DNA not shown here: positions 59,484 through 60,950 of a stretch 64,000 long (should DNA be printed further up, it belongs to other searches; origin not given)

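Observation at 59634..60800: Active-looking GAF-GGDEF cyclase inserted between flgE and the fliL promoter, apparently co-transcribed with the hook genes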

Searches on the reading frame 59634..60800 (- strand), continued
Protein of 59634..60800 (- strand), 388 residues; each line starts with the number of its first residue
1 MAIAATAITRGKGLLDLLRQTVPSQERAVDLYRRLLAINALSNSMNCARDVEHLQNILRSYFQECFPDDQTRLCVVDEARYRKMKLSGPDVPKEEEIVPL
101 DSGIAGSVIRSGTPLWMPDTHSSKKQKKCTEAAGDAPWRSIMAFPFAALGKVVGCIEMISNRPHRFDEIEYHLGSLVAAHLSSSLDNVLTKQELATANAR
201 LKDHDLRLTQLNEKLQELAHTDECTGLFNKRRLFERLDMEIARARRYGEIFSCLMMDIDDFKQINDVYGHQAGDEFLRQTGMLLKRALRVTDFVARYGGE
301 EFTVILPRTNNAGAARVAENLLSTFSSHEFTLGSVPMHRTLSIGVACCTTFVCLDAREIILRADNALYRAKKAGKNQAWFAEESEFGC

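Call 16: find_encoding_contigs(protein=P0003, flank=6000, max_places=1)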
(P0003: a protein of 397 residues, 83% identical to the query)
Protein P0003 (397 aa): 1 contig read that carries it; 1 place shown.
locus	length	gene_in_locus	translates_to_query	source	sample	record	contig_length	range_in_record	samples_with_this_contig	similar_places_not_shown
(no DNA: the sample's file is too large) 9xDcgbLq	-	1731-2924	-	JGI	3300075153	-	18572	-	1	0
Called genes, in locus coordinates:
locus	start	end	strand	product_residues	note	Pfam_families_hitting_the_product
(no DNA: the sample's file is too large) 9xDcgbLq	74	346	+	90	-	PF03963:FlgD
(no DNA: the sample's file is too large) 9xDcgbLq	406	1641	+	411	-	PF00460:Flg_bb_rod (weak), PF22692:LlgE_F_G_D1, PF07559:FlgE_D2, PF06429:Flg_bbr_C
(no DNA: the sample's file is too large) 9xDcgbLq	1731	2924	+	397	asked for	PF01590:GAF (weak), PF13185:GAF_2, PF00990:GGDEF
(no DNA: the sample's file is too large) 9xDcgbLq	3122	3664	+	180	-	PF03748:FliL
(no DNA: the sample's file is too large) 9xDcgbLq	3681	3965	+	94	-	PF01052:FliMN_C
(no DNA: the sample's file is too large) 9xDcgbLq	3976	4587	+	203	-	PF04347:FliO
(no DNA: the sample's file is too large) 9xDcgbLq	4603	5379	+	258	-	PF00813:FliP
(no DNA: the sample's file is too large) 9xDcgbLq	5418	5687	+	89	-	PF01313:Bac_export_3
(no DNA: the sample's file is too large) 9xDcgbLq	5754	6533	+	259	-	PF01311:Bac_export_1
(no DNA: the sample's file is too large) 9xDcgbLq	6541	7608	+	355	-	PF01312:Bac_export_2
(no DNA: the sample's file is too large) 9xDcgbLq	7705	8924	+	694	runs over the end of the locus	PF00771:FHIPEP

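Call 17: find_encoding_contigs(protein=P0010, flank=6000, max_places=3)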
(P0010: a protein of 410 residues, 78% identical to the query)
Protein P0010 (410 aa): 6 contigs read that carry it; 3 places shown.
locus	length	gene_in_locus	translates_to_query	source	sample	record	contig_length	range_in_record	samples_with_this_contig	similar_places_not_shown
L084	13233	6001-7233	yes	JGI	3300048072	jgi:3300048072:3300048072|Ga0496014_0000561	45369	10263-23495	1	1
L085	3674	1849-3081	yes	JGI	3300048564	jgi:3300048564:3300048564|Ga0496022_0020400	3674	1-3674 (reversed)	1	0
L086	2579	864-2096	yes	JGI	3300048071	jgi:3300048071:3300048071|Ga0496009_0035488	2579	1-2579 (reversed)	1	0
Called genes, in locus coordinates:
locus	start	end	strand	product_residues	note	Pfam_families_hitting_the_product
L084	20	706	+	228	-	PF02108:FliH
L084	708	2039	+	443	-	PF02874:ATP-synt_ab_N, PF00006:ATP-synt_ab, PF00005:ABC_tran (weak), PF18269:T3SS_ATPase_C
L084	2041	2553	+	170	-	PF02050:FliJ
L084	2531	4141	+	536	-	PF02120:Flg_hook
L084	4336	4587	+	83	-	PF03963:FlgD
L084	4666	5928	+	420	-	PF00460:Flg_bb_rod (weak), PF22692:LlgE_F_G_D1, PF07559:FlgE_D2, PF06429:Flg_bbr_C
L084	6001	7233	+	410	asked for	PF13185:GAF_2, PF01590:GAF (weak), PF00990:GGDEF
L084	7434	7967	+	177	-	PF03748:FliL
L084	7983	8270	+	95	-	PF01052:FliMN_C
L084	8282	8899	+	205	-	PF04347:FliO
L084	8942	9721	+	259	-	PF00813:FliP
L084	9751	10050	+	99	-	PF01313:Bac_export_3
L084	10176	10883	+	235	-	PF01311:Bac_export_1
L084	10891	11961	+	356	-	PF01312:Bac_export_2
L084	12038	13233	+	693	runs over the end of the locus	PF00771:FHIPEP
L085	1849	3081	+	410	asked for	PF13185:GAF_2, PF01590:GAF (weak), PF00990:GGDEF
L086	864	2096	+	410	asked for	PF13185:GAF_2, PF01590:GAF (weak), PF00990:GGDEF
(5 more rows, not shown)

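Call 18: find_encoding_contigs(protein=P0116, flank=6000, max_places=1)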
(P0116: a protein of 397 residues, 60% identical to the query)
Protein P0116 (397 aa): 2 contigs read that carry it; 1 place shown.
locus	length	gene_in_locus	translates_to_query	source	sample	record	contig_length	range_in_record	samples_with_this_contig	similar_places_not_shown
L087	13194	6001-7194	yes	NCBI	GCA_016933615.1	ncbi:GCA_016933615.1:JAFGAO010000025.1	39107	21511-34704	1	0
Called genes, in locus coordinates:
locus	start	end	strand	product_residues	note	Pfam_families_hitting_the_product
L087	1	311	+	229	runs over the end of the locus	PF02108:FliH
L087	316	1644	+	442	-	PF00006:ATP-synt_ab, PF00005:ABC_tran (faint), PF18269:T3SS_ATPase_C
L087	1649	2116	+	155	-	PF02050:FliJ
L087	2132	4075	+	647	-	PF02120:Flg_hook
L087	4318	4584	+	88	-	PF03963:FlgD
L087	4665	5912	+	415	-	PF00460:Flg_bb_rod (weak), PF22692:LlgE_F_G_D1, PF07559:FlgE_D2, PF06429:Flg_bbr_C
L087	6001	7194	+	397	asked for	PF13185:GAF_2, PF01590:GAF (weak), PF00990:GGDEF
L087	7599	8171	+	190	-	PF03748:FliL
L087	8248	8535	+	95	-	PF01052:FliMN_C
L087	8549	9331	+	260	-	PF04347:FliO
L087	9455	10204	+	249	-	PF00813:FliP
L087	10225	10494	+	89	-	PF01313:Bac_export_3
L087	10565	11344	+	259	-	PF01311:Bac_export_1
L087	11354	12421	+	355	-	PF01312:Bac_export_2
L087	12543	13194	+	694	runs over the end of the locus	PF00771:FHIPEP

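Call 19: find_encoding_contigs(protein=P0004, flank=6000, max_places=1)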
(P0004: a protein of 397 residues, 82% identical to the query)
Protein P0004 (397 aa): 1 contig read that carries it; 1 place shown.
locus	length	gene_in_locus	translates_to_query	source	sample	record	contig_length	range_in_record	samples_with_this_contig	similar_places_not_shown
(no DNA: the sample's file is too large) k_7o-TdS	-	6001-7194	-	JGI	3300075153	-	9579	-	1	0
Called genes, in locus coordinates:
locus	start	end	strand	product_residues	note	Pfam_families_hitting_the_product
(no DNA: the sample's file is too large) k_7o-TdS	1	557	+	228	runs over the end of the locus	PF02108:FliH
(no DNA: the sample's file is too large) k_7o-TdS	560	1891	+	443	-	PF02874:ATP-synt_ab_N (weak), PF00006:ATP-synt_ab, PF00005:ABC_tran (weak), PF18269:T3SS_ATPase_C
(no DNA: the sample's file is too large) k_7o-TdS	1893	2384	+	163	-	PF02050:FliJ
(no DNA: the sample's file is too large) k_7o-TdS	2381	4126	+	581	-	PF02120:Flg_hook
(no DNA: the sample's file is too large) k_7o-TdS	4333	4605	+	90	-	PF03963:FlgD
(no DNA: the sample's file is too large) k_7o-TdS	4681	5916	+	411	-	PF00460:Flg_bb_rod (weak), PF22692:LlgE_F_G_D1, PF07559:FlgE_D2, PF06429:Flg_bbr_C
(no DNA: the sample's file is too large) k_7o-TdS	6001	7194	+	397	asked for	PF01590:GAF (weak), PF13185:GAF_2, PF00990:GGDEF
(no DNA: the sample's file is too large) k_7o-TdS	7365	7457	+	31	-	?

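Call 23: find_related_loci(query=A1, collection=metagenome_contigs, flank=3000)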
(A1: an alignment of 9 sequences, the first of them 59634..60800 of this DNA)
Query A1 (388 aa) in metagenome_contigs; peptide patterns used: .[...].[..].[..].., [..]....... (x = any residue, [..] = any of these).
600 stretches matched a pattern (row limit reached: there are more); 600 encode a relative of the query (tblastn E <= 1e-3); the best 80 are kept; 80 distinct loci.
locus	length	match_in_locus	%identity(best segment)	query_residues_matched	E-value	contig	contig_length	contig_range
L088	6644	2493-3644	58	1-385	2e-140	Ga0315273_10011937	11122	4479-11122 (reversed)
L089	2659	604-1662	31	27-387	7e-45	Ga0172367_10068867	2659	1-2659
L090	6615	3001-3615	41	151-378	7e-45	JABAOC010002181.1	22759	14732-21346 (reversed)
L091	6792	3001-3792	34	107-377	6e-42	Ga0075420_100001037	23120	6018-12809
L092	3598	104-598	50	213-376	1e-40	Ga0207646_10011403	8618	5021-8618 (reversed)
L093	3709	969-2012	28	18-384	7e-41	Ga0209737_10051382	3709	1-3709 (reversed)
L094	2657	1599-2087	45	215-377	1e-40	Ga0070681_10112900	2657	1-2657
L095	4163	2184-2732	41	191-381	6e-40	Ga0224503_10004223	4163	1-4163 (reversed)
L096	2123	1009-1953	32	34-378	3e-40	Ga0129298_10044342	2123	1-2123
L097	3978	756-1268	46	214-384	4e-40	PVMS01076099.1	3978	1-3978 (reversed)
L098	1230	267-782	44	211-381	1e-41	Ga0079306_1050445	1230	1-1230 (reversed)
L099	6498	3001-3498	48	212-376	9e-40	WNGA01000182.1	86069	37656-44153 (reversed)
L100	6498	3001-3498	46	212-377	2e-39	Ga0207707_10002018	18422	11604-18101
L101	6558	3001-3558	42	208-384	1e-38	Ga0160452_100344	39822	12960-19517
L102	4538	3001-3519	45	202-379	3e-38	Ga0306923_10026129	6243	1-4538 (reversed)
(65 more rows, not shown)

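Call 41: find_encoding_contigs(protein=P0002, flank=4000, max_places=1)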
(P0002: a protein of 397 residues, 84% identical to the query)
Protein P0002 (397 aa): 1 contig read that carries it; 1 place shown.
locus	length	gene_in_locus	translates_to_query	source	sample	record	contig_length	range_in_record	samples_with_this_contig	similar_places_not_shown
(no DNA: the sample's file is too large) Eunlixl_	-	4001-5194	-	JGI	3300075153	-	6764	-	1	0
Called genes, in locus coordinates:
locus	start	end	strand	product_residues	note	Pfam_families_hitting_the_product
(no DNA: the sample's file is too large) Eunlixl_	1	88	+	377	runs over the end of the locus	?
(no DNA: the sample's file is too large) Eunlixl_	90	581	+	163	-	PF02050:FliJ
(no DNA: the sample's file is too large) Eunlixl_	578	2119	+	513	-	PF02120:Flg_hook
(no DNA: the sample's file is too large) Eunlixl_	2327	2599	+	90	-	PF03963:FlgD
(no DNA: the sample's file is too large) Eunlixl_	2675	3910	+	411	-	PF00460:Flg_bb_rod (weak), PF22692:LlgE_F_G_D1, PF07559:FlgE_D2, PF06429:Flg_bbr_C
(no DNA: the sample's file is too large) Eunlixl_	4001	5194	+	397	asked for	PF13185:GAF_2, PF01590:GAF (weak), PF00990:GGDEF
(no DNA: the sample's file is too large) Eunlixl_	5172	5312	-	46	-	-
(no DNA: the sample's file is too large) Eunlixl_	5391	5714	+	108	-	?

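Call 42: search_solved_structures(query=window:59634-60800:-, show_alignments=2, max_evalue=1e-10)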
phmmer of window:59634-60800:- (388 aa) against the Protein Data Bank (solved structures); distinct sequences matched with E-value up to 1e-10: 47.
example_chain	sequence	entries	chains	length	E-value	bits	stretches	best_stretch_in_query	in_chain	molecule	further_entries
6d9m_A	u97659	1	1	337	1.1e-33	120.1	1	220-379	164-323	Fusion protein of Endolysin,Response receiver sensor diguanylate cyclase, GAF domain-conta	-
6zxm_A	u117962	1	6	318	1.9e-32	116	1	205-377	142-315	Putative GGDEF/response regulator receiver domain protein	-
3i5a_A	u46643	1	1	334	8.6e-32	113.9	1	200-378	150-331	Response regulator/GGDEF domain protein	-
3ign_A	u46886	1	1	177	1.1e-31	113.6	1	213-379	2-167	Diguanylate cyclase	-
3bre_A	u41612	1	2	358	1.2e-31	113.5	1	192-383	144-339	Probable two-component response regulator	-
5llw_B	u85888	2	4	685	1.5e-31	113.1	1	207-378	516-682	Diguanylate cyclase (GGDEF) domain-containing protein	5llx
1w25_A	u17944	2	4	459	4.7e-31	111.5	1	204-377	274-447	STALKED-CELL DIFFERENTIATION CONTROLLING PROTEIN | RESPONSE REGULATOR PLED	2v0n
2wb4_A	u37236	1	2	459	4.7e-31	111.5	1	204-377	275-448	DIGUANYLATE CYCLASE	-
9g86_A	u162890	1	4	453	4.9e-31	111.4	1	204-377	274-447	Response regulator PleD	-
9g85_A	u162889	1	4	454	4.9e-31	111.4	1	204-377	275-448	Response regulator PleD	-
6et7_A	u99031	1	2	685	6.1e-31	111.1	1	207-378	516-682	Diguanylate cyclase (GGDEF) domain-containing protein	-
5euh_A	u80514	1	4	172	6.3e-31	111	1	220-379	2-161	Putative GGDEF domain membrane protein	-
3i5c_A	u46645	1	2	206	1.3e-30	110.1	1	212-383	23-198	Fusion of General control protein GCN4 and WSPR response regulator protein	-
6zxb_A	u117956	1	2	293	1.4e-30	109.9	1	205-377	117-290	Putative GGDEF/response regulator receiver domain protein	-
6zxc_A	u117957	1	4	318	1.7e-30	109.6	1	205-377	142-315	Putative GGDEF/response regulator receiver domain protein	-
6ttr_A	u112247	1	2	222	4.3e-21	78.7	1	193-383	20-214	GGDEF diguanylate cyclase DgcB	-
4zmu_A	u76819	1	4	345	1.2e-20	77.2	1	52-377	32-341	diguanylate cyclase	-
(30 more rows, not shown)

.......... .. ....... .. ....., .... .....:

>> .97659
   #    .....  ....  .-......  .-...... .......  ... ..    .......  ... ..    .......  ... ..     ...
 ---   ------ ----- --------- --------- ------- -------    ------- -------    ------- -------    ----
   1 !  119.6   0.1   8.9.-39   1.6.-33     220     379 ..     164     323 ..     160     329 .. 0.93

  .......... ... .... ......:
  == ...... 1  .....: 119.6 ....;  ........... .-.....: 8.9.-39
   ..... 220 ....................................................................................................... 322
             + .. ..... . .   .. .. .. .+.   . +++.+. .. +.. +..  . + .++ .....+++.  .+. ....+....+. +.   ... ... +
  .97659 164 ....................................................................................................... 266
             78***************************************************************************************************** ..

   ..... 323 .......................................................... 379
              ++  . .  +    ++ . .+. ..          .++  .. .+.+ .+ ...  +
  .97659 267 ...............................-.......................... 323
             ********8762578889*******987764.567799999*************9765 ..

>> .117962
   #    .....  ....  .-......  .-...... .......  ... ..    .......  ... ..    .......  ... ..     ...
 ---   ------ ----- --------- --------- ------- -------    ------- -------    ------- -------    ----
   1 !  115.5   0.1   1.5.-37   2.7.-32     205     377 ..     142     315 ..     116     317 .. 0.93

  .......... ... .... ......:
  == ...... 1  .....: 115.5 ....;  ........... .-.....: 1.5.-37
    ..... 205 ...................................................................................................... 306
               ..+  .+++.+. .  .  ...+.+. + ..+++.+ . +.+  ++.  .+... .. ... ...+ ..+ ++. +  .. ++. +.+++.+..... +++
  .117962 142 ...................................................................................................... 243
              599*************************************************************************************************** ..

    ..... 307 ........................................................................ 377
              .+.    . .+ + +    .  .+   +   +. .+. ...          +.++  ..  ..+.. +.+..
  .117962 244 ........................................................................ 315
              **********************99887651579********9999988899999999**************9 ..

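Call 62: find_homologous_proteins(query=L088:943-2388:+, max_evalue=1e-20)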
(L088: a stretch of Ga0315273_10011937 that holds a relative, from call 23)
Query L088:943-2388:+ (482 aa): 2354 proteins with E <= 1e-20 among 8000 candidates; the best 120 are listed.
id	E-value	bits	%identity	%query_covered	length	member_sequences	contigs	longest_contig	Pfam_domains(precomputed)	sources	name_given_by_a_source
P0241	0.0e+0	1040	100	100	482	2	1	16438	PF06429.19,PF22692.2,PF07559.20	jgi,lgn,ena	-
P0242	1.7e-165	569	65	100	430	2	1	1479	PF06429.19,PF00460.26,PF22692.2,PF07559.20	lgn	-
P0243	4.0e-158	545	64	100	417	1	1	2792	PF06429.19,PF00460.26,PF22692.2,PF07559.20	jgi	jgi:flagellar hook protein FlgE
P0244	2.0e-155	536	62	100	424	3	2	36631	PF06429.19,PF00460.26,PF22692.2,PF07559.20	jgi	jgi:flagellar hook protein FlgE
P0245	4.9e-154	532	63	100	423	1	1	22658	PF06429.19,PF22692.2,PF07559.20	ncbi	-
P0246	5.3e-154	532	62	100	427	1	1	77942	PF06429.19,PF00460.26,PF22692.2,PF07559.20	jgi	jgi:flagellar hook protein FlgE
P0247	2.3e-151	523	62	100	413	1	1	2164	PF06429.19,PF00460.26,PF22692.2,PF07559.20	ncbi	-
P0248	2.3e-146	506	60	100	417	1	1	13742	PF06429.19,PF22692.2,PF07559.20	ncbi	-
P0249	2.3e-145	503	59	100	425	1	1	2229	PF06429.19,PF00460.26,PF22692.2,PF07559.20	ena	-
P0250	9.2e-121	422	53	100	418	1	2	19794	PF06429.19,PF22692.2,PF07559.20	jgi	jgi:flagellar hook protein FlgE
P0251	3.6e-120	420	53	100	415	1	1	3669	PF06429.19,PF22692.2,PF07559.20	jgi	jgi:flagellar hook protein FlgE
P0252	4.0e-119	417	51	100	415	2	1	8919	PF06429.19,PF22692.2,PF07559.20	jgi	jgi:flagellar hook protein FlgE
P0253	5.4e-118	413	52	100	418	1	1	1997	PF06429.19,PF22692.2,PF07559.20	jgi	jgi:flagellar hook protein FlgE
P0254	8.4e-116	406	51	100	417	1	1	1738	PF06429.19,PF00460.26,PF22692.2,PF07559.20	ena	-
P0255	9.7e-116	405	50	100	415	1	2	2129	PF06429.19,PF00460.26,PF22692.2,PF07559.20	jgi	jgi:flagellar hook protein FlgE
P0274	1.1e-111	392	49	100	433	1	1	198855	PF06429.19,PF00460.26,PF22692.2,PF07559.20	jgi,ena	-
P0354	3.2e-101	358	46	100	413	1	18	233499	PF06429.19,PF00460.26,PF22692.2,PF07559.20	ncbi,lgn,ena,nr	ncbi:MAG: flagellar hook protein FlgE [Acidobacteriia bacterium]|nr:flagellar hook protein FlgE [Ter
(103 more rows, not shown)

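Call 63: find_encoding_contigs(protein=P0354, flank=5000, max_places=2)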
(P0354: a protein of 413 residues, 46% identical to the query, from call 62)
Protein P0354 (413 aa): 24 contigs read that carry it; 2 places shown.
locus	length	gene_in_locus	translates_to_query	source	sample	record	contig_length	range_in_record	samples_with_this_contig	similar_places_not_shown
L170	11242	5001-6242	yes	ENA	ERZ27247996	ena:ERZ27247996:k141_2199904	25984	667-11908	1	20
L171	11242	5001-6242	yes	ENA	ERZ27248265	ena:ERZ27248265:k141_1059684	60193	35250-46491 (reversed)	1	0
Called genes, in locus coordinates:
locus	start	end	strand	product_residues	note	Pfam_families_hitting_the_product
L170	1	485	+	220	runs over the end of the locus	PF02108:FliH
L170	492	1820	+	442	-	PF00006:ATP-synt_ab, PF00005:ABC_tran (weak), PF18269:T3SS_ATPase_C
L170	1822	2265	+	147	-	PF02050:FliJ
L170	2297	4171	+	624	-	PF02120:Flg_hook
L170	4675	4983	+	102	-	PF03963:FlgD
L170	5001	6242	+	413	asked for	PF00460:Flg_bb_rod, PF22692:LlgE_F_G_D1, PF07559:FlgE_D2, PF06429:Flg_bbr_C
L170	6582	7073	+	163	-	PF03748:FliL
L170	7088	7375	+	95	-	PF01052:FliMN_C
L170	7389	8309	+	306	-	PF04347:FliO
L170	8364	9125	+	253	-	PF00813:FliP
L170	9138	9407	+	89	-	PF01313:Bac_export_3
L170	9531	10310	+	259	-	PF01311:Bac_export_1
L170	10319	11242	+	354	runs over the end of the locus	PF01312:Bac_export_2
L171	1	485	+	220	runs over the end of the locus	PF02108:FliH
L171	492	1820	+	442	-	PF00006:ATP-synt_ab, PF00005:ABC_tran (weak), PF18269:T3SS_ATPase_C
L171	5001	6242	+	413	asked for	PF00460:Flg_bb_rod, PF22692:LlgE_F_G_D1, PF07559:FlgE_D2, PF06429:Flg_bbr_C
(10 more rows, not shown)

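Call 64: find_encoding_contigs(protein=P0274, flank=5000, max_places=1)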
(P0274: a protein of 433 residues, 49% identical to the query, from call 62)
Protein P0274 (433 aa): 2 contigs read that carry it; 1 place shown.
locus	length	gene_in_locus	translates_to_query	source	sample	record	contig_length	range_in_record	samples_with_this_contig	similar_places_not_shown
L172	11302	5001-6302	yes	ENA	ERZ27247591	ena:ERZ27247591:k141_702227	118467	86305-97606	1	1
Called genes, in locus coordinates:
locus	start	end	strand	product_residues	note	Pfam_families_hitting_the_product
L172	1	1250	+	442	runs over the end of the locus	PF02874:ATP-synt_ab_N (weak), PF00006:ATP-synt_ab, PF00005:ABC_tran (faint), PF18269:T3SS_ATPase_C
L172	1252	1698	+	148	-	PF02050:FliJ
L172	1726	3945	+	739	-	PF02120:Flg_hook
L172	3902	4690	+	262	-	-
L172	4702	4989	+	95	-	PF03963:FlgD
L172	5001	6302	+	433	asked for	PF00460:Flg_bb_rod, PF22692:LlgE_F_G_D1, PF07559:FlgE_D2, PF06429:Flg_bbr_C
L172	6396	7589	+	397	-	PF13185:GAF_2, PF00990:GGDEF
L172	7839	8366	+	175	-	PF03748:FliL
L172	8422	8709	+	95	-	PF01052:FliMN_C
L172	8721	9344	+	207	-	PF04347:FliO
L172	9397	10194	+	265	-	PF00813:FliP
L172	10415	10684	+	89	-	PF01313:Bac_export_3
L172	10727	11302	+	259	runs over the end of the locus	PF01311:Bac_export_1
